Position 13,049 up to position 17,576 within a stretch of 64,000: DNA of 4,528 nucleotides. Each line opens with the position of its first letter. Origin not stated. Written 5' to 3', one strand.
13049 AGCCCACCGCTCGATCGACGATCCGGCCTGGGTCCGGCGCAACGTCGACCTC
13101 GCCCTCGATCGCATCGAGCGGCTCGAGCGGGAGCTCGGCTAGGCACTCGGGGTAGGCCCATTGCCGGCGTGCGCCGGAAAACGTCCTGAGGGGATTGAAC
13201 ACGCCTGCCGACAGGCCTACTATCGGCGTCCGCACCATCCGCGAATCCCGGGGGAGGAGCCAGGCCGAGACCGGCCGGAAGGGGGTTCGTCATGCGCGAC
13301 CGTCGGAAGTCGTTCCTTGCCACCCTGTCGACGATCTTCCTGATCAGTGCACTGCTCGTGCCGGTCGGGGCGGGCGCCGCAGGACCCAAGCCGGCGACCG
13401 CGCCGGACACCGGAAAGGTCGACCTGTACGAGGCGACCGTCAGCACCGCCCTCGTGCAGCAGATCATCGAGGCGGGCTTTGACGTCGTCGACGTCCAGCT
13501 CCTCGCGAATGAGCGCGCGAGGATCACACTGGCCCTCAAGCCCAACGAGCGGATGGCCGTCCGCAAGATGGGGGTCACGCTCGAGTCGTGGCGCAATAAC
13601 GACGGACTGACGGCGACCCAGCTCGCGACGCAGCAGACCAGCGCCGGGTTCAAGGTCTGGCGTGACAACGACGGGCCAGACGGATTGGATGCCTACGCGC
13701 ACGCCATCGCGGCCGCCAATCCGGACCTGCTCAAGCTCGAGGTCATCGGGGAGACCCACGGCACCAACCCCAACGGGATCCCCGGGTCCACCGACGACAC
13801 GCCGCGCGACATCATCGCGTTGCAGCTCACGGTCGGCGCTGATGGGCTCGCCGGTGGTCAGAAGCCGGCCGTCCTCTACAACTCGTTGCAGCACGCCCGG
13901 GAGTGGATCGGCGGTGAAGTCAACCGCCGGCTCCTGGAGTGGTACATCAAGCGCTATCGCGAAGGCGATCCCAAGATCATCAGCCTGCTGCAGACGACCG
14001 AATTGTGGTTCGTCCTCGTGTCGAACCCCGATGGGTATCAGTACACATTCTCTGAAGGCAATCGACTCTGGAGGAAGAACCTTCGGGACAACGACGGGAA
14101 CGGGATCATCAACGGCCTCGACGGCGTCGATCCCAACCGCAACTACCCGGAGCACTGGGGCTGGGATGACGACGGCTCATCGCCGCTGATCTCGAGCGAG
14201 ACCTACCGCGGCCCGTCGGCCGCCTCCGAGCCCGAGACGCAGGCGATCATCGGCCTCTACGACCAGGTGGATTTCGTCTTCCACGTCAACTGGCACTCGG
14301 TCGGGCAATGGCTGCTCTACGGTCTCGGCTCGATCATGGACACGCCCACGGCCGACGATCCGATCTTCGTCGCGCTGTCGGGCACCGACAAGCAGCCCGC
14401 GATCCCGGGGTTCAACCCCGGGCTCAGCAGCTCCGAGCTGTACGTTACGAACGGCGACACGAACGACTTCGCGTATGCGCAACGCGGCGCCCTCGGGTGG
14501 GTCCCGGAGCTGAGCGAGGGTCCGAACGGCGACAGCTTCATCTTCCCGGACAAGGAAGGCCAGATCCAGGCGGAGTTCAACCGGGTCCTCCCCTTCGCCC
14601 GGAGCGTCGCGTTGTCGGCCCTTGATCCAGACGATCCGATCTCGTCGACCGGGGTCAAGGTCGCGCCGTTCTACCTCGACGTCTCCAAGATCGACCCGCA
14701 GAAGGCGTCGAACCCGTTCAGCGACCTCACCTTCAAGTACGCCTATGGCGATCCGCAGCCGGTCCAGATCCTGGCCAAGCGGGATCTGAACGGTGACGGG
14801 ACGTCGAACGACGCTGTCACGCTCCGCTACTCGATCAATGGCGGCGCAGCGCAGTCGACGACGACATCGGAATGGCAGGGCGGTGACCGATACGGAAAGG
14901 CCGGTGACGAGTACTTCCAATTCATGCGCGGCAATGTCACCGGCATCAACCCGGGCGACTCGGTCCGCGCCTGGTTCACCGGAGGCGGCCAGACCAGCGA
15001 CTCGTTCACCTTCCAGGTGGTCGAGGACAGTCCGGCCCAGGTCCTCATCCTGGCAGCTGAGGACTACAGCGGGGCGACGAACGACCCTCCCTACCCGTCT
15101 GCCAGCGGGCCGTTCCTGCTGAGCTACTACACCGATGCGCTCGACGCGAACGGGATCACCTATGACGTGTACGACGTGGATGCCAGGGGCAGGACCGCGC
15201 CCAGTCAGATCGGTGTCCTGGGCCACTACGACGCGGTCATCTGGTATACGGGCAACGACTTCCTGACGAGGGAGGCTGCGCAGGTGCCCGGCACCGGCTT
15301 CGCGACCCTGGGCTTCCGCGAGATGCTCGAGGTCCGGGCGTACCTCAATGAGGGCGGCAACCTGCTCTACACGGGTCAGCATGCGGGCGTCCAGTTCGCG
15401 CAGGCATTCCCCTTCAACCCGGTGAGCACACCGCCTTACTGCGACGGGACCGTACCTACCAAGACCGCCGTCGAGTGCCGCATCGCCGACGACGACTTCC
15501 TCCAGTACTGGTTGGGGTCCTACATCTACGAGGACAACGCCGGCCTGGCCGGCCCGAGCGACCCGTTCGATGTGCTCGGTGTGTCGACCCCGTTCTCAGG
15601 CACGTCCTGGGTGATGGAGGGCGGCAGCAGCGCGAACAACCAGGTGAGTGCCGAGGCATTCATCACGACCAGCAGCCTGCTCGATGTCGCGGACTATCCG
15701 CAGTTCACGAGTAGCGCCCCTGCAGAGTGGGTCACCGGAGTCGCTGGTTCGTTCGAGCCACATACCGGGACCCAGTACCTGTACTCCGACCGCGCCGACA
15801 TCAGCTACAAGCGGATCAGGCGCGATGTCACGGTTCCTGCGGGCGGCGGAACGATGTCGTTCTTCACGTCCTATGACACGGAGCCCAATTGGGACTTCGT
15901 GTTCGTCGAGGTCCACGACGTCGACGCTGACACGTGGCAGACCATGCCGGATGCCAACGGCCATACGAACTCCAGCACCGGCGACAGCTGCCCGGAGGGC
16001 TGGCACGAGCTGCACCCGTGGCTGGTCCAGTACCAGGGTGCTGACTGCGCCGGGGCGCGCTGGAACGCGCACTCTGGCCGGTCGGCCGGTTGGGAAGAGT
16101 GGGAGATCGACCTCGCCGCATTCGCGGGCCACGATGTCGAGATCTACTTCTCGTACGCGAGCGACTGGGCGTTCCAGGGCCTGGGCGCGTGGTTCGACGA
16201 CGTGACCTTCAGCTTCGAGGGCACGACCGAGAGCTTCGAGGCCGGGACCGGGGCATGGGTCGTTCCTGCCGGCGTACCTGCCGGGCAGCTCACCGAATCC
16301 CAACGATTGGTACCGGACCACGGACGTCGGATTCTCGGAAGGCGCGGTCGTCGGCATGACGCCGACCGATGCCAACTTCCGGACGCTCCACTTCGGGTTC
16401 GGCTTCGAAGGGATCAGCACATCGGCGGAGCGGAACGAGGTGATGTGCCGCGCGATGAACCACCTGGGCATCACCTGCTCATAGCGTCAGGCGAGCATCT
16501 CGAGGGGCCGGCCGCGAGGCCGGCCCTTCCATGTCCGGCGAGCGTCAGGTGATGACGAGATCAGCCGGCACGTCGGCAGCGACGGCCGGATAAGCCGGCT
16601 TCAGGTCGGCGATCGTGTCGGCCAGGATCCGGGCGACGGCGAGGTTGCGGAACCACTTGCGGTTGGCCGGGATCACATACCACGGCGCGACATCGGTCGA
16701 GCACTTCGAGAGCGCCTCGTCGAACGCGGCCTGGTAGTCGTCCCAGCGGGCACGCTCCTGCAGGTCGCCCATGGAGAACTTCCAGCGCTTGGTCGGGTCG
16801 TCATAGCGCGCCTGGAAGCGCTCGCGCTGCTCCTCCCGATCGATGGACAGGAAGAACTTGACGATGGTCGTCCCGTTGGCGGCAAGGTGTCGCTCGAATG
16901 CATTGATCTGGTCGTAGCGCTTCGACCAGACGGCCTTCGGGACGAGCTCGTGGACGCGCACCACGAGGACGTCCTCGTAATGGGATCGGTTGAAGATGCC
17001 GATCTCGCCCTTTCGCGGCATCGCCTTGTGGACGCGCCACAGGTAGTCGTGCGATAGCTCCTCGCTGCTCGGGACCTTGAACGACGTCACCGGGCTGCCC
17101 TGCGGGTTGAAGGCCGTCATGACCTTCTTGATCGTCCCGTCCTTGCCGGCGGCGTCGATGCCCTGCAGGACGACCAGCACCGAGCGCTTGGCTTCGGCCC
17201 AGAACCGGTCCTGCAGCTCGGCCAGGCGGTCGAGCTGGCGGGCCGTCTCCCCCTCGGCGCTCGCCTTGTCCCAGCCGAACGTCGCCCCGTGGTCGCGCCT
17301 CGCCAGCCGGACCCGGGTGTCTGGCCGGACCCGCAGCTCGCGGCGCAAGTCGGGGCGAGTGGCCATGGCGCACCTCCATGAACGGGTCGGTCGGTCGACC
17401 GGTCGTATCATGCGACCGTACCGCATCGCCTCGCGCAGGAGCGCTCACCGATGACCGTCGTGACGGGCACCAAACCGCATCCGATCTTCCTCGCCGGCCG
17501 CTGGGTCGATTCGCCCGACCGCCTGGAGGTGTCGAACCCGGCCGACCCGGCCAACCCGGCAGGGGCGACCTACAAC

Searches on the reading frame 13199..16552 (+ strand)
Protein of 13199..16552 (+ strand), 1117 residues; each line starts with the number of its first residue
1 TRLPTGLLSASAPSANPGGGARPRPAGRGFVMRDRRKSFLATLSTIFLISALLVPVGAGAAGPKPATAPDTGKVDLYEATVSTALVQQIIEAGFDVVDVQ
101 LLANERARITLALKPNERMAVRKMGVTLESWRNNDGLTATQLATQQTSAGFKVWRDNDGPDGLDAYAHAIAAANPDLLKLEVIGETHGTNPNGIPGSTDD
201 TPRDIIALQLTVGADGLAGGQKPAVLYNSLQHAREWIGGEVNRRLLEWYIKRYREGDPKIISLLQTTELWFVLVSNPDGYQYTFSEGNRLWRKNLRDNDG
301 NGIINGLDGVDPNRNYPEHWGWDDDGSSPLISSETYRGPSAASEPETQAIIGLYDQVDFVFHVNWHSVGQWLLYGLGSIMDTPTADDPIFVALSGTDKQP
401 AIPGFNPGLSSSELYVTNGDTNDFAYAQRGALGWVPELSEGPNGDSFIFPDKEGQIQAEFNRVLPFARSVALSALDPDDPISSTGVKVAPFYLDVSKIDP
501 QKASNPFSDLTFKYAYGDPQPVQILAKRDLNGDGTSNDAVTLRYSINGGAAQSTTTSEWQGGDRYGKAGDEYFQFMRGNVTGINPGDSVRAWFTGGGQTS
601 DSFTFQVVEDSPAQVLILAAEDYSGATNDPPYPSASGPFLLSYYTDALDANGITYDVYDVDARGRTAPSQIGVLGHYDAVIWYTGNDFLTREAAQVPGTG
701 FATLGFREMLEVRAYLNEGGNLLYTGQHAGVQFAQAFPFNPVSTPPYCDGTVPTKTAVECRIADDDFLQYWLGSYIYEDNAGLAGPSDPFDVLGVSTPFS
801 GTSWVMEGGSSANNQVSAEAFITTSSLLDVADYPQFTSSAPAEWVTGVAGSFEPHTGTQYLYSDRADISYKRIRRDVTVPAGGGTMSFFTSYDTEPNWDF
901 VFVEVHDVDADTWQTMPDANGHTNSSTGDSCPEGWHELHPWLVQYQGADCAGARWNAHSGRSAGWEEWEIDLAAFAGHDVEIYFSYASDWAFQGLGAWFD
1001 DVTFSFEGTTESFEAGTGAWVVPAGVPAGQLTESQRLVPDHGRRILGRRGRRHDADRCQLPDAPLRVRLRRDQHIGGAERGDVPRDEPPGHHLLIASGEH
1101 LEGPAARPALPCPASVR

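Call 9: search_protein_families(library=pfam, proteins=[window:13199-16552:+], max_evalue=0.001)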
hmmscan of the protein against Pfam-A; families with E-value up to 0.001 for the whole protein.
window:13199-16552:+ (1117 aa): 2 families
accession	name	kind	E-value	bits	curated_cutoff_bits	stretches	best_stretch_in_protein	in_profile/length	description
PF00246.29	Peptidase_M14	-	1.5e-46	159.7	21.6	1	165-453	3-275/286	Zinc carboxypeptidase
PF20773.4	InhA-like_MAM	-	5e-09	36.4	26.9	2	954-1010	112-168/191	Immune inhibitor A-like, MAM domain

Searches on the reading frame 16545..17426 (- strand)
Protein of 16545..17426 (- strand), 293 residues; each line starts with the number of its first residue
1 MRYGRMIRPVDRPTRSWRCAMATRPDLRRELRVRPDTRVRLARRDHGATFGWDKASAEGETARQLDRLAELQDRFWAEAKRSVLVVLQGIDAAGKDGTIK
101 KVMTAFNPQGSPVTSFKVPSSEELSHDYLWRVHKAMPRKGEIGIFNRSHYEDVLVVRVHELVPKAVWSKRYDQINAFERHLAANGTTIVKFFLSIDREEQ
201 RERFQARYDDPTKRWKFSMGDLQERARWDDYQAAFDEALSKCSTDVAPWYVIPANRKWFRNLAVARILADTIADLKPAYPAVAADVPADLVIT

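Call 9: search_protein_families(library=pfam, proteins=[window:16545-17426:-], max_evalue=0.001)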
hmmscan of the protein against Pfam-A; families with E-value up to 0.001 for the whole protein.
window:16545-17426:- (293 aa): 1 family
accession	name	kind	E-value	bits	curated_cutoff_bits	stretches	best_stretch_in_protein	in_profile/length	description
PF03976.20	PPK2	-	8.3e-78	261.5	22.3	1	53-275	3-224/229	Polyphosphate kinase 2 (PPK2)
